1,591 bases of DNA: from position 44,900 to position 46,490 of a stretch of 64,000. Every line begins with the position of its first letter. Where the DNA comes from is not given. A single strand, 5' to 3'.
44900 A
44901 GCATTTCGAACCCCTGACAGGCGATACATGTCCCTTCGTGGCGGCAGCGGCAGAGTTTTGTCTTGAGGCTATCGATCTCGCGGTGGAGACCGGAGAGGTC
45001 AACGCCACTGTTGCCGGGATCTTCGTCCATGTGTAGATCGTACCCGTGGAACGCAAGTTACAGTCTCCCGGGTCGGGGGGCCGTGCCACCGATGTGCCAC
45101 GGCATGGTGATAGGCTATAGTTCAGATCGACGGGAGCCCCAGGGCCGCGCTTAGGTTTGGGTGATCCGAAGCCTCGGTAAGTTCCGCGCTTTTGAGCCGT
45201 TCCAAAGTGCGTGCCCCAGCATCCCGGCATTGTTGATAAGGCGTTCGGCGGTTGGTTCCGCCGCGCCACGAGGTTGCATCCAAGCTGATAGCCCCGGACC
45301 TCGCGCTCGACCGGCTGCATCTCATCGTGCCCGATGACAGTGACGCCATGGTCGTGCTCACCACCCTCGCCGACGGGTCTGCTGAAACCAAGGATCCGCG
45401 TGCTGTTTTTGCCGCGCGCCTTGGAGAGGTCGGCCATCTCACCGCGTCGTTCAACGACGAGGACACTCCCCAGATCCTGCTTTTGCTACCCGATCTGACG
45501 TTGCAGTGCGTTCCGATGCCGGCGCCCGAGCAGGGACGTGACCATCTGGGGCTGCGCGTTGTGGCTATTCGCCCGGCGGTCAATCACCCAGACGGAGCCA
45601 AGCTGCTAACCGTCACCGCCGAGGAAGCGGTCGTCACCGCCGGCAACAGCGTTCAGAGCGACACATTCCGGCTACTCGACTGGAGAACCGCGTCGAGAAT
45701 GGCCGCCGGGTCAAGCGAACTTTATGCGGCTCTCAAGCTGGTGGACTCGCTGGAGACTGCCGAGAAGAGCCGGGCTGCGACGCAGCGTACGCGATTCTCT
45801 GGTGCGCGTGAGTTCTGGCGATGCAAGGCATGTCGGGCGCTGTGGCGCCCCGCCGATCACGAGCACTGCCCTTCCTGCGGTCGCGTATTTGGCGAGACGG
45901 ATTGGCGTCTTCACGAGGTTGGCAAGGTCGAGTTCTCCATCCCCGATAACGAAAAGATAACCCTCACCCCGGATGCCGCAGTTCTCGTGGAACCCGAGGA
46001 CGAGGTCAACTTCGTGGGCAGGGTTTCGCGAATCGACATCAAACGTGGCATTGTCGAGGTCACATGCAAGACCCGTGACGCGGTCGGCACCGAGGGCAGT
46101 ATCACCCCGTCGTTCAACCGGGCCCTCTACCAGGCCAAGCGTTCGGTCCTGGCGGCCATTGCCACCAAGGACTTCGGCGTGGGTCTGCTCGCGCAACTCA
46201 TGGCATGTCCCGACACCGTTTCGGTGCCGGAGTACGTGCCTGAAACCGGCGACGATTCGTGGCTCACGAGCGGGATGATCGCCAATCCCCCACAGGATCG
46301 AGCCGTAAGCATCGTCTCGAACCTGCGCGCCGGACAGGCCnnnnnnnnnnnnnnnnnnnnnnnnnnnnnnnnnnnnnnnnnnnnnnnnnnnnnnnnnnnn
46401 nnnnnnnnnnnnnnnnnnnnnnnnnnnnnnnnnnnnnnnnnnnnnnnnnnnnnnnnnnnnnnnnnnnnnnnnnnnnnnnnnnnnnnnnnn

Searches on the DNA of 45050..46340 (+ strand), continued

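Call 87: search_with_rna_model(model_id=R2, sources=[window, L004, L005, L006, L014, L016, L012, L066, L008, L017, L007, L063, L022, L009, L023, L048, L038, L042, L032, L083, L045, L028, L037, L047, L029, L026, L036, L035, L033, L030, L078, L074, L053, L082, L080, L076, L061, L057], max_evalue=0.2, make_alignment=true, show_alignments=0)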
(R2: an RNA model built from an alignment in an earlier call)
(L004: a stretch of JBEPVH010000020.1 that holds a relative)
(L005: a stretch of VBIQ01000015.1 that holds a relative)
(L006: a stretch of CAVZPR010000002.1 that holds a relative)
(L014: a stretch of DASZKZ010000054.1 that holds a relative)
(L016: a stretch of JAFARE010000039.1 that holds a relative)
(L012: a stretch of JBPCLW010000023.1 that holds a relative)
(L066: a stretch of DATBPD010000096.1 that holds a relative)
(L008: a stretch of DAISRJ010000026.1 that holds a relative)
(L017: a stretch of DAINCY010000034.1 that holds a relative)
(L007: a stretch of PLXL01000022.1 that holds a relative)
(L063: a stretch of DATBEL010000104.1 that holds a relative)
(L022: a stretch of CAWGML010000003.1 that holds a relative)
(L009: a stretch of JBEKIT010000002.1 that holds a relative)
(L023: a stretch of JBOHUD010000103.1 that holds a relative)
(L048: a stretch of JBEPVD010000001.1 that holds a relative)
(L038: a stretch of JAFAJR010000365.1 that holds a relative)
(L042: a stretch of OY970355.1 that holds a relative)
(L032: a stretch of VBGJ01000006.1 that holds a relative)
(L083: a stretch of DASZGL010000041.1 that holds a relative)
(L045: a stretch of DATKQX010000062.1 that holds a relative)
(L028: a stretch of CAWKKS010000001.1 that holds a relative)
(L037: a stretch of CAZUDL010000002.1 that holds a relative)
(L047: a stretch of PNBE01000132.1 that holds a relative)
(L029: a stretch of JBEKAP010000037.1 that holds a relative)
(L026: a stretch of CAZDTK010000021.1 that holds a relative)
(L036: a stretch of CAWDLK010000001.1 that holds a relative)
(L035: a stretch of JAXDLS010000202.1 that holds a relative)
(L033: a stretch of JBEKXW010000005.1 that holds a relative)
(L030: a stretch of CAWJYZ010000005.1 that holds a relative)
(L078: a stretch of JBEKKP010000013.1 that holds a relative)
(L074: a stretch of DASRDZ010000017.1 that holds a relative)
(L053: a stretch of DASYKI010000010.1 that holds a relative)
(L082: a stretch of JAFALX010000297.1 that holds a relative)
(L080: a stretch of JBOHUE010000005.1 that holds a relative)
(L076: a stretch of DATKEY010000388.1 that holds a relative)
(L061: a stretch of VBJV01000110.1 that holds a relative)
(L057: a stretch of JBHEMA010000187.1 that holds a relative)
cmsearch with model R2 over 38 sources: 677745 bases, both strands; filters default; matches with E-value up to 0.2: 33.
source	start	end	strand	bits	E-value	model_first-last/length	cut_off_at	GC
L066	9778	9923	+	126.1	1.9e-20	1-137/137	no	0.66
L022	9783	9924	+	125.7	2.3e-20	1-137/137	no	0.73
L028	9784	9924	+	121.7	1.2e-19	1-137/137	no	0.71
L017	6790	6931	+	120.1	2.4e-19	1-137/137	no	0.7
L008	4001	4141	+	120.1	2.4e-19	1-137/137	no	0.7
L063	2318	2462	+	119.2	3.5e-19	1-137/137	no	0.68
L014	1387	1528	+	114.1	3e-18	1-137/137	no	0.68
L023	9786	9924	+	102.9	3.4e-16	1-137/137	no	0.71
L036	9789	9926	+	87.9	2e-13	1-137/137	no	0.7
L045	9794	9926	+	87.2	2.6e-13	1-137/137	no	0.71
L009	9789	9926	+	85.2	6.2e-13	1-137/137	no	0.71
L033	9790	9926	+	83.9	1.1e-12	1-137/137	no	0.71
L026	7453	7583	+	73.1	1e-10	1-137/137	no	0.71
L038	4937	5062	+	72.5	1.3e-10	1-137/137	no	0.69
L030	9795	9926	+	71.8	1.8e-10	1-137/137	no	0.72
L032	5598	5728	+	71.8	1.8e-10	1-137/137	no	0.67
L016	9803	9926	+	70.8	2.7e-10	1-137/137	no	0.72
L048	9794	9926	+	69.7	4.3e-10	1-137/137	no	0.69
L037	9786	9926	+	69.5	4.6e-10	1-137/137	no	0.7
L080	9796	9927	+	68.9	6.1e-10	1-137/137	no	0.68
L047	8635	8765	+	68.5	7.2e-10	1-137/137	no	0.69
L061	7613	7742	+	68.1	8.5e-10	1-137/137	no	0.69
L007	9790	9926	+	67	1.4e-09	1-137/137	no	0.7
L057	2944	3075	+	66.2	1.9e-09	1-137/137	no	0.71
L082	5984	6117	+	65.9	2.2e-09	1-137/137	no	0.66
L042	9795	9926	+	65.9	2.2e-09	1-137/137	no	0.67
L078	9796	9926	+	65.8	2.2e-09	1-137/137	no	0.68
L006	9804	9926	+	57.1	8.7e-08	1-137/137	no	0.72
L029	9521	9659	+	57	9.1e-08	1-137/137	no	0.71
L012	9785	9925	+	40.4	0.0001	1-137/137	no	0.68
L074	3914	4063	+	33.1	0.0023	1-137/137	no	0.68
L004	5595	5742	+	24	0.11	1-137/137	no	0.65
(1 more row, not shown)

Alignment A10: 33 matches aligned to the model, 254 columns, each read 5' to 3' on its own strand. Consensus structure (alignment columns), stored with it:
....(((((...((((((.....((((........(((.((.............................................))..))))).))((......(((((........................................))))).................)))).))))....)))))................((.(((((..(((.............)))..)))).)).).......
